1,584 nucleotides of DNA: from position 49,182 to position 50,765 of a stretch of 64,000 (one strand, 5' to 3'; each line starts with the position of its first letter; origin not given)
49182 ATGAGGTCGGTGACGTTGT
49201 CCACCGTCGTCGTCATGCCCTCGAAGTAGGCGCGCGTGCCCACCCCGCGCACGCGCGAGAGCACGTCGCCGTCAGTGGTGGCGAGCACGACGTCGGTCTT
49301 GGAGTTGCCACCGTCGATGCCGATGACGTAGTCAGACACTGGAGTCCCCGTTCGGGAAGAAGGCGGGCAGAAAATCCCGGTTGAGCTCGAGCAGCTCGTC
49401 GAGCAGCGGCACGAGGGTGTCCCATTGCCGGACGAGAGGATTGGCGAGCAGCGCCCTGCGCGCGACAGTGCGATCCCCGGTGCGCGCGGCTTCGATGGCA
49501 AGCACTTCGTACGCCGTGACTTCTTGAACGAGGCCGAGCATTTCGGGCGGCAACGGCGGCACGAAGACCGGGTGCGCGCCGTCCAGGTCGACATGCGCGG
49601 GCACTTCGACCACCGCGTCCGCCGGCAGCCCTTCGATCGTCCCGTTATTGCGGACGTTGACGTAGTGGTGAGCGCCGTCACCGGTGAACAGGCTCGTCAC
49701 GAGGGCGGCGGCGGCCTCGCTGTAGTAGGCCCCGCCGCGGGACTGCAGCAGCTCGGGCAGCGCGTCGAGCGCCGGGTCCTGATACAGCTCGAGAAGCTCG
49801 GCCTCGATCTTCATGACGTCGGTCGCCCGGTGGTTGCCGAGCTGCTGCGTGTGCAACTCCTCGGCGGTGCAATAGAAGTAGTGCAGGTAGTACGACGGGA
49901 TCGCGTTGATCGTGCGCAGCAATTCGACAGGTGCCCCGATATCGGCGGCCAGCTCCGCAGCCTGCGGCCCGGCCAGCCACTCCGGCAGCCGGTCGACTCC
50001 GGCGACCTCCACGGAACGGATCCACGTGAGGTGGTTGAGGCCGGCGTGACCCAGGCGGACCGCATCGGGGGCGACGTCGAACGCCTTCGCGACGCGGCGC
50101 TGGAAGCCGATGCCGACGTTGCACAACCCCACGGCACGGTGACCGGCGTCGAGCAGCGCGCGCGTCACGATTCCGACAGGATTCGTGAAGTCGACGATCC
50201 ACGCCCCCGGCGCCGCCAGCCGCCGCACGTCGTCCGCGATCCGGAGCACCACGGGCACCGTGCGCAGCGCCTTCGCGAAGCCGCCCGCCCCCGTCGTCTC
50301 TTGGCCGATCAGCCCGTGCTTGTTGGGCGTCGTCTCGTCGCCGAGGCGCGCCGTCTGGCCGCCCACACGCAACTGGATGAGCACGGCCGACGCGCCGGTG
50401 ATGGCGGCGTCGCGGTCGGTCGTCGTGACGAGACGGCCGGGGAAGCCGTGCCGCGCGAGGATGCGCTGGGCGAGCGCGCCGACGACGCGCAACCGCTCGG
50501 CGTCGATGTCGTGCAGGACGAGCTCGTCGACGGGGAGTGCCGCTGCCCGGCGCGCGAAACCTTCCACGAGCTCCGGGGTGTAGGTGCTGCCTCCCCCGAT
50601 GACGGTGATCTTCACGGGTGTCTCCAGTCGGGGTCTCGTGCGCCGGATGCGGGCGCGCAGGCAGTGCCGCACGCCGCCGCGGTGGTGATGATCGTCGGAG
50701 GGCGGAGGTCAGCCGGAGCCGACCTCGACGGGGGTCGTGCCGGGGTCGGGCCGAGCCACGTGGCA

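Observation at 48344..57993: Dpp/Opp-type ABC transporter + GH4 glycosidase + BadF-type sugar kinase under a divergent ROK regulator: a non-PTS route feeding a phospho-glycoside hydrolase?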

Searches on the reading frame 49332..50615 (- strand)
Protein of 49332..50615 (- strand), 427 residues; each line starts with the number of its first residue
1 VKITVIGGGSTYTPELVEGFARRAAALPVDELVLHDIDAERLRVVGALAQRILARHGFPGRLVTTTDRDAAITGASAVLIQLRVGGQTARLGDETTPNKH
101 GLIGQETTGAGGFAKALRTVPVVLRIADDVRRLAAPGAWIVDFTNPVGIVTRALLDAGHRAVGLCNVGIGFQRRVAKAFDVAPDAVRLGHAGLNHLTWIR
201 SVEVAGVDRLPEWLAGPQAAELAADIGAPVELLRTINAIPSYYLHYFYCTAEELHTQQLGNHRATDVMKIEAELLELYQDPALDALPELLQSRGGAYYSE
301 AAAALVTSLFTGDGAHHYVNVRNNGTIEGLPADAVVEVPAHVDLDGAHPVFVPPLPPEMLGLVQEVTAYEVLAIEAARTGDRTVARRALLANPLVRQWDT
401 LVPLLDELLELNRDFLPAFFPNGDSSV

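Call 5: search_protein_families(library=pfam, proteins=[window:49332-50615:-])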
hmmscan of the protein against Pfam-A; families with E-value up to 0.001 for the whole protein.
window:49332-50615:- (427 aa): 2 families
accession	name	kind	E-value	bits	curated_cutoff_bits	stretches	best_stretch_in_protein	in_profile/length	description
PF11975.13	Glyco_hydro_4C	-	1.3e-50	172.8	24.1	1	191-395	2-211/211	Family 4 glycosyl hydrolase C-terminal domain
PF02056.22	Glyco_hydro_4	-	4.1e-47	160.5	23.2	1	2-179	1-181/183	Family 4 glycosyl hydrolase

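Call 6: search_protein_families(library=ncbifam, proteins=[window:49332-50615:-])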
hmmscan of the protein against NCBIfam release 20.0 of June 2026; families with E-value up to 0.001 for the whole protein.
window:49332-50615:- (427 aa): 2 families
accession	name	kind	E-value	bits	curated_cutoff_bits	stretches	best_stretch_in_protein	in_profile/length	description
NF011657.0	PRK15076.1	subfamily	1.2e-64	218.5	486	1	1-419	3-429/432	alpha-galactosidase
NF041089.1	alpha_gluc_AglA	equivalog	1.5e-23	83.4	650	2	1-208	1-213/464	alpha-glucosidase AglA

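Call 7: search_solved_structures(query=window:49332-50615:-, max_evalue=0.001, show_alignments=2)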
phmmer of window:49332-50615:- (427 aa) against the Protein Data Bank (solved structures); distinct sequences matched with E-value up to 0.001: 14.
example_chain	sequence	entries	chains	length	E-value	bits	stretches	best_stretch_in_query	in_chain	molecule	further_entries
1s6y_A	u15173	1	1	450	1.2e-96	327.6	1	1-423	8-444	6-phospho-beta-glucosidase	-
5c3m_A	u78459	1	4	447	1.9e-96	327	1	1-422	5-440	Putative 6-phospho-beta-glucosidase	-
1up4_A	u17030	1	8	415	1.4e-73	251.6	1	1-416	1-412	6-PHOSPHO-BETA-GLUCOSIDASE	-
1up6_A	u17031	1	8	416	1.5e-73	251.6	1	1-416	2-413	6-PHOSPHO-BETA-GLUCOSIDASE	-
1up7_A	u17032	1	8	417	1.5e-73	251.6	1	1-416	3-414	6-PHOSPHO-BETA-GLUCOSIDASE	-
6wbt_A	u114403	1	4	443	8.5e-48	166.7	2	1-209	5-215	cellulase IBT99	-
1u8x_X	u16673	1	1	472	6.3e-40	140.8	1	3-418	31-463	Maltose-6'-phosphate glucosidase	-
6dux_A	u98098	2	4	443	2.4e-38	135.6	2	3-212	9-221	6-phospho-alpha-glucosidase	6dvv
6vc6_A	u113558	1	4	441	1.5e-36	129.7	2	3-212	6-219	6-phospho-alpha-glucosidase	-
3fef_A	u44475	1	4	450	9.6e-22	80.9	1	2-212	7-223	Putative glucosidase lplD, ALPHA-GALACTURONIDASE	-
7br4_A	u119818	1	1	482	5.3e-20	75.2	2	1-214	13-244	Alpha-glucosidase, putative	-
1vjt_A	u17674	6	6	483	1.1e-19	74.1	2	1-214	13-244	alpha-glucosidase | Alpha-glucosidase, putative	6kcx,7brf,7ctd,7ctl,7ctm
1obb_A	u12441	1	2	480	1.9e-19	73.3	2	305-412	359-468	ALPHA-GLUCOSIDASE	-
3u95_A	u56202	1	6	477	6.5e-19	71.6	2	1-214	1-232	Glycoside hydrolase, family 4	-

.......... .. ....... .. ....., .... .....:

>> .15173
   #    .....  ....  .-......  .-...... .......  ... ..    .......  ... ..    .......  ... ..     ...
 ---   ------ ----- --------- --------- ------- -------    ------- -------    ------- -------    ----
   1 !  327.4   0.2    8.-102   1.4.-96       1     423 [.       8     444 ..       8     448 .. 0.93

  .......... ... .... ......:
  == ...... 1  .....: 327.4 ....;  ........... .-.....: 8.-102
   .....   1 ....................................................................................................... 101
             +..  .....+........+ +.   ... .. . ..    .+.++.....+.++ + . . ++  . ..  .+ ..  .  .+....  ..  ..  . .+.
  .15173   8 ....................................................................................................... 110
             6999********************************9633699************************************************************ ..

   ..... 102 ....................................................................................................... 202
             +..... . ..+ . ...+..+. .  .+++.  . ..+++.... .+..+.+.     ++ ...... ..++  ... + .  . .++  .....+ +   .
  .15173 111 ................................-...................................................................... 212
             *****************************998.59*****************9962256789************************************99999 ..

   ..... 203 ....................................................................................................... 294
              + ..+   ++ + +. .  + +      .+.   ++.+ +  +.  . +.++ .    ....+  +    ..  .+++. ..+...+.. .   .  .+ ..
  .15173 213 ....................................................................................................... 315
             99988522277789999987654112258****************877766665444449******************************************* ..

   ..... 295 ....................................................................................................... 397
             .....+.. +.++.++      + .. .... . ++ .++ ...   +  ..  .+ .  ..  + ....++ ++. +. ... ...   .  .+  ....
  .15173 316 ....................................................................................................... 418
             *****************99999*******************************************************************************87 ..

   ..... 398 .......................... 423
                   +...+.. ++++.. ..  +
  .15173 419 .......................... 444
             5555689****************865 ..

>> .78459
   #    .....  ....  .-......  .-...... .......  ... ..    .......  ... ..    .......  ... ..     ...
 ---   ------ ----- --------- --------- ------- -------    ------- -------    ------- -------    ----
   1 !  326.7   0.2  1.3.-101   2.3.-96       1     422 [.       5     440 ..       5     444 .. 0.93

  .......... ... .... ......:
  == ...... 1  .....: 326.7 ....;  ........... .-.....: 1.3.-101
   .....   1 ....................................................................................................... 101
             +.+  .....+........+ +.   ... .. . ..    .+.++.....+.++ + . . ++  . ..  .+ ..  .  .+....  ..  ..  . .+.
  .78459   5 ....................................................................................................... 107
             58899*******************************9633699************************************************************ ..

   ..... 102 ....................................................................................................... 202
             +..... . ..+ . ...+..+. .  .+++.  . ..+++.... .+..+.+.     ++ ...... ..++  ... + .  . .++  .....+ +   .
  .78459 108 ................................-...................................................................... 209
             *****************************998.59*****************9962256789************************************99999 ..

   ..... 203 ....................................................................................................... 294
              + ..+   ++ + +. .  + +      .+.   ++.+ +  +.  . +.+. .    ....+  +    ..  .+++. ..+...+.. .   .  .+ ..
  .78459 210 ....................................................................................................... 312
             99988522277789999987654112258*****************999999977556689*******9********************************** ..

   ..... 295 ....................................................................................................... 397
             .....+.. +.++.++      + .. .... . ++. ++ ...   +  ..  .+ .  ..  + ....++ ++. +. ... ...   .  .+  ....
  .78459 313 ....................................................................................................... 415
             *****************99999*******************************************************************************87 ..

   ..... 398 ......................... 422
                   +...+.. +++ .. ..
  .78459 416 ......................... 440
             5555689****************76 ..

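Call 16: find_homologous_proteins(query=window:49332-50615:-, max_evalue=1e-30)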
Query window:49332-50615:- (427 aa): 8000 proteins with E <= 1e-30 among 8000 candidates; the best 120 are listed.
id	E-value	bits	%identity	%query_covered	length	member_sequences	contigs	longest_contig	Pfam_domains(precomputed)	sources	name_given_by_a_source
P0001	3.8e-279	944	100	100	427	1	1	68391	PF11975.14,PF02056.23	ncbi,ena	-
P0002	8.4e-244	827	88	100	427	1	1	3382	PF11975.14,PF02056.23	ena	-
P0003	8.2e-238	808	86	99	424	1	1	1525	PF11975.14,PF02056.23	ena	-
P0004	3.0e-236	802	86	99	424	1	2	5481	PF11975.14,PF02056.23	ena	-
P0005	6.2e-231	785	85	98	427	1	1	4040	PF11975.14,PF02056.23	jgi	jgi:6-phospho-beta-glucosidase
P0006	5.9e-213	726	79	99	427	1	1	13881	PF11975.14,PF02056.23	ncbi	ncbi:MAG: 6-phospho-beta-glucosidase [Actinomycetota bacterium]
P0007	7.1e-210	716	79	99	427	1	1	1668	PF11975.14,PF02056.23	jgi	jgi:6-phospho-beta-glucosidase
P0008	1.1e-207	708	78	99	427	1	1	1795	PF11975.14,PF02056.23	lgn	-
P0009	2.9e-203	694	76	99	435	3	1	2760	PF11975.14,PF02056.23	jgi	jgi:6-phospho-beta-glucosidase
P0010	2.3e-201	687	77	99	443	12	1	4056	PF11975.14,PF02056.23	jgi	jgi:6-phospho-beta-glucosidase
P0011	3.7e-200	684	75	99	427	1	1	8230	PF11975.14,PF02056.23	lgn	-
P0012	4.5e-200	683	77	99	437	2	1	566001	PF11975.14,PF02056.23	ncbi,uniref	ncbi:6-phospho-beta-glucosidase [Actinoplanes sp. NPDC051343]|uniref:6-phospho-beta-glucosidase n=1 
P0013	1.7e-199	681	75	99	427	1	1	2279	PF11975.14,PF02056.23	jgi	jgi:6-phospho-beta-glucosidase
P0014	5.1e-199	680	76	98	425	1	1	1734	PF11975.14,PF02056.23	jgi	jgi:6-phospho-beta-glucosidase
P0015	5.7e-199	680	76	98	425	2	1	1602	PF11975.14,PF02056.23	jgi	jgi:6-phospho-beta-glucosidase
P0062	3.5e-194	664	73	99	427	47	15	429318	PF11975.14,PF02056.23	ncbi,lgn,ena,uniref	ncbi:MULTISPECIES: 6-phospho-beta-glucosidase [Streptomyces]|uniref:6-phospho-beta-glucosidase n=1 T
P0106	6.5e-191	653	74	98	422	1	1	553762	PF11975.14,PF02056.23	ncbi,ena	-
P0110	1.0e-190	652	71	99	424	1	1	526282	PF11975.14,PF02056.23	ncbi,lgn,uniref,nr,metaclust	ncbi:6-phospho-beta-glucosidase [Nakamurella lactea]|uniref:6-phospho-beta-glucosidase n=1 Tax=Nakam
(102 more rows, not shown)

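Call 17: find_encoding_contigs(protein=P0001, flank=10000, max_places=3)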
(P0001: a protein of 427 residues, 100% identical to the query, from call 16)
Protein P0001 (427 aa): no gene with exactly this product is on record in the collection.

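Call 18: find_encoding_contigs(protein=P0062, flank=10000, max_places=3)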
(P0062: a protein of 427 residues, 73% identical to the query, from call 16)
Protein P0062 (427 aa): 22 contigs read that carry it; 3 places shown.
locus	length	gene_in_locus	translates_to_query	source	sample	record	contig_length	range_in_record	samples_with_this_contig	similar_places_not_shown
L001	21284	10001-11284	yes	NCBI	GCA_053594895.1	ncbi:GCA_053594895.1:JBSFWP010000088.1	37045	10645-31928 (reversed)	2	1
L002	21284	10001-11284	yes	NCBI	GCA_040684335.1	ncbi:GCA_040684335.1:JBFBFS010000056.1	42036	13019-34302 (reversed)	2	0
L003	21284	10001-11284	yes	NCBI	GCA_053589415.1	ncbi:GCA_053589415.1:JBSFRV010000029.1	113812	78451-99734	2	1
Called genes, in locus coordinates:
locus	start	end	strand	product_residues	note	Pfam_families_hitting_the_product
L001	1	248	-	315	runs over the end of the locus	PF13360:PQQ_2 (weak), PF25175:Beta-prop_WDR5 (faint), PF25173:Beta-prop_WDR3_1st, PF23381:Beta-prop_IFT122_1st (weak)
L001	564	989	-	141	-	PF19733:DUF6223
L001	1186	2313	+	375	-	PF07730:HisKA_3, PF02518:HATPase_c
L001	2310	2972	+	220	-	PF00072:Response_reg, PF08281:Sigma70_r4_2, PF00196:GerE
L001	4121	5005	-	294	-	PF00583:Acetyltransf_1 (weak)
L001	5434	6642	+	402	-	PF12802:MarR_2 (faint), PF13412:HTH_24 (faint), PF00480:ROK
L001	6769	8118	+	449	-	PF01547:SBP_bac_1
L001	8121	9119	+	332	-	PF00528:BPD_transp_1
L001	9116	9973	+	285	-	PF00528:BPD_transp_1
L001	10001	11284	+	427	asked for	PF02056:Glyco_hydro_4, PF11975:Glyco_hydro_4C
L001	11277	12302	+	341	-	PF01869:BcrAD_BadFG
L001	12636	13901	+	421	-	PF00890:FAD_binding_2 (weak), PF01266:DAO, PF01946:Thi4 (faint), PF12831:FAD_oxidored (weak), PF13450:NAD_binding_8, PF01593:Amino_oxidase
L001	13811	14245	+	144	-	-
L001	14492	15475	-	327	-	PF08240:ADH_N, PF00107:ADH_zinc_N, PF13602:ADH_zinc_N_2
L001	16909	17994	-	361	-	PF19361:DUF5937, PF01022:HTH_5, PF12802:MarR_2 (weak), PF12840:HTH_20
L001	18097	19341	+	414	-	PF07690:MFS_1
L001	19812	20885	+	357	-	PF00356:LacI, PF00532:Peripla_BP_1, PF13377:Peripla_BP_3, PF13407:Peripla_BP_4 (weak)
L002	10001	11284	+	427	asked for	PF02056:Glyco_hydro_4, PF11975:Glyco_hydro_4C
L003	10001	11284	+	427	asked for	PF02056:Glyco_hydro_4, PF11975:Glyco_hydro_4C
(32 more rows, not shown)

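Call 23: find_related_loci(query=window:49332-50615:-, collection=genome_contigs, flank=10000)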
Query window:49332-50615:- (427 aa) in genome_contigs; peptide patterns used: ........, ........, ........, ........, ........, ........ (x = any residue, [..] = any of these).
599 stretches matched a pattern (row limit reached: there are more); 192 encode a relative of the query (tblastn E <= 1e-3); the best 80 are kept; 80 distinct loci.
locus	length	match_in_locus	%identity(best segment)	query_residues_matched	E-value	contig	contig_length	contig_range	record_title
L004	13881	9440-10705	79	1-422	0e+0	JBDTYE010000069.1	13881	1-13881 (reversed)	MAG: Actinomycetota bacterium isolate cluster4_bin.132 NODE_10074_length_13881_cov_5.348980, whole genome shotgun sequen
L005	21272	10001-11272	74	1-423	0e+0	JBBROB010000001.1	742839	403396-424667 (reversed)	MAG: Mycobacteriales bacterium isolate La1_metabat2.232 LA1C_B2.232_k141_52688L_742839_cov_20.0640, whole genome shotgun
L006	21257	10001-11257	75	1-419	0e+0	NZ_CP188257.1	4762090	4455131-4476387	Angustibacter sp. McL0619 chromosome, complete genome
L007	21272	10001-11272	72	1-423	0e+0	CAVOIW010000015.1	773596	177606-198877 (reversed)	MAG: uncultured Actinomycetota bacterium isolate MFD10113.bin.2.52 genome assembly, contig: contig_9275, whole genome sh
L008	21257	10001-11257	73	1-419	0e+0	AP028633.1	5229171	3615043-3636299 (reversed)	Acidothermaceae bacterium B102 DNA, complete genome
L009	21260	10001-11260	74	1-419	0e+0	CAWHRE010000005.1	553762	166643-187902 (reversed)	MAG: uncultured Actinomycetota bacterium isolate MFD06714.bin.2.140 genome assembly, contig: contig_60388, whole genome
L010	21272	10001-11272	72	1-423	0e+0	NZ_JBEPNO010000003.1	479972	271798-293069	Nakamurella sp. UYEF19 Ga0493855_03, whole genome shotgun sequence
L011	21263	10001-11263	75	1-420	0e+0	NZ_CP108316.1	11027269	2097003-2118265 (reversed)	Streptomyces sp. NBC_00005 chromosome, complete genome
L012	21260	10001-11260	73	1-420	0e+0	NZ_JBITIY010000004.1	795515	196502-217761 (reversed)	Streptomyces sp. NPDC050287 NPDC050287_128_B3.ctg-0004, whole genome shotgun sequence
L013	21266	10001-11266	75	1-422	0e+0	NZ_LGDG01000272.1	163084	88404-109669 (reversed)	Streptomyces sp. MMG1533 P407contig8.1, whole genome shotgun sequence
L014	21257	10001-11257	74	1-419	0e+0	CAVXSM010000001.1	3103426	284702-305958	MAG: uncultured Actinomycetota bacterium isolate MFD04212.bin.2.9 genome assembly, contig: contig_1387, whole genome sho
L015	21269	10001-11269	74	1-422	0e+0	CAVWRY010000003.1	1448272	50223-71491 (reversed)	MAG: uncultured Chloroflexia bacterium isolate MFD01213.bin.1.46 genome assembly, contig: contig_2042, whole genome shot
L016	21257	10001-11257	73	1-419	0e+0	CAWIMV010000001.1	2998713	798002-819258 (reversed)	MAG: uncultured Actinomycetota bacterium isolate MFD01213.bin.1.190 genome assembly, contig: contig_1402, whole genome s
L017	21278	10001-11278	74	1-426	0e+0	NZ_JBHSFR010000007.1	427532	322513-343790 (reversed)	Streptomyces mangrovi strain CGMCC 4.7117 spades_K_17_127_7, whole genome shotgun sequence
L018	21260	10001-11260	71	1-419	0e+0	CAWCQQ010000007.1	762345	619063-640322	MAG: uncultured Actinomycetota bacterium isolate MFD04967.bin.2.103 genome assembly, contig: contig_3935, whole genome s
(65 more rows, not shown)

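Call 56: find_encoding_contigs(protein=P0110, flank=10000, max_places=1)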
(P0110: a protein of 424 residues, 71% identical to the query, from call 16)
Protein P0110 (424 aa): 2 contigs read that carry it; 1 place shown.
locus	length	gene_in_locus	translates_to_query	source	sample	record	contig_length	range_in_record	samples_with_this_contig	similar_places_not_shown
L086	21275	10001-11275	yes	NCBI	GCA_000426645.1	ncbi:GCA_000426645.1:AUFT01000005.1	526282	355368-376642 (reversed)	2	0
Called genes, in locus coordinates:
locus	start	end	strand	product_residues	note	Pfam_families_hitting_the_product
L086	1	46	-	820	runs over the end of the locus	PF17766:fn3_6, PF22076:Cep192_D6 (faint), PF22544:HYDIN_VesB_CFA65-like_Ig (faint), PF19190:BACON_2 (weak), PF16640:Big_3_5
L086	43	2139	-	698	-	PF05922:Inhibitor_I9, PF00082:Peptidase_S8, PF02225:PA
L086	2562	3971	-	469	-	PF00282:Pyridoxal_deC, PF00266:Aminotran_5 (weak)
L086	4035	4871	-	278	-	PF00805:Pentapeptide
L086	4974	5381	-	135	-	PF03733:YccF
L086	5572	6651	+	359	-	PF03631:Virul_fac_BrkB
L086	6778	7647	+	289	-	PF01261:AP_endonuc_2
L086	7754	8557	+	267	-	PF04072:LCM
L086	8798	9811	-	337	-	PF01869:BcrAD_BadFG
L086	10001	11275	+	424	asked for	PF02056:Glyco_hydro_4, PF11975:Glyco_hydro_4C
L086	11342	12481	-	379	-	PF01047:MarR (faint), PF12802:MarR_2 (faint), PF00480:ROK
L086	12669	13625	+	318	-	PF00480:ROK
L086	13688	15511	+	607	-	PF00496:SBP_bac_5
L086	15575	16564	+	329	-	PF00528:BPD_transp_1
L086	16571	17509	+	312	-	PF12911:OppC_N (weak), PF00528:BPD_transp_1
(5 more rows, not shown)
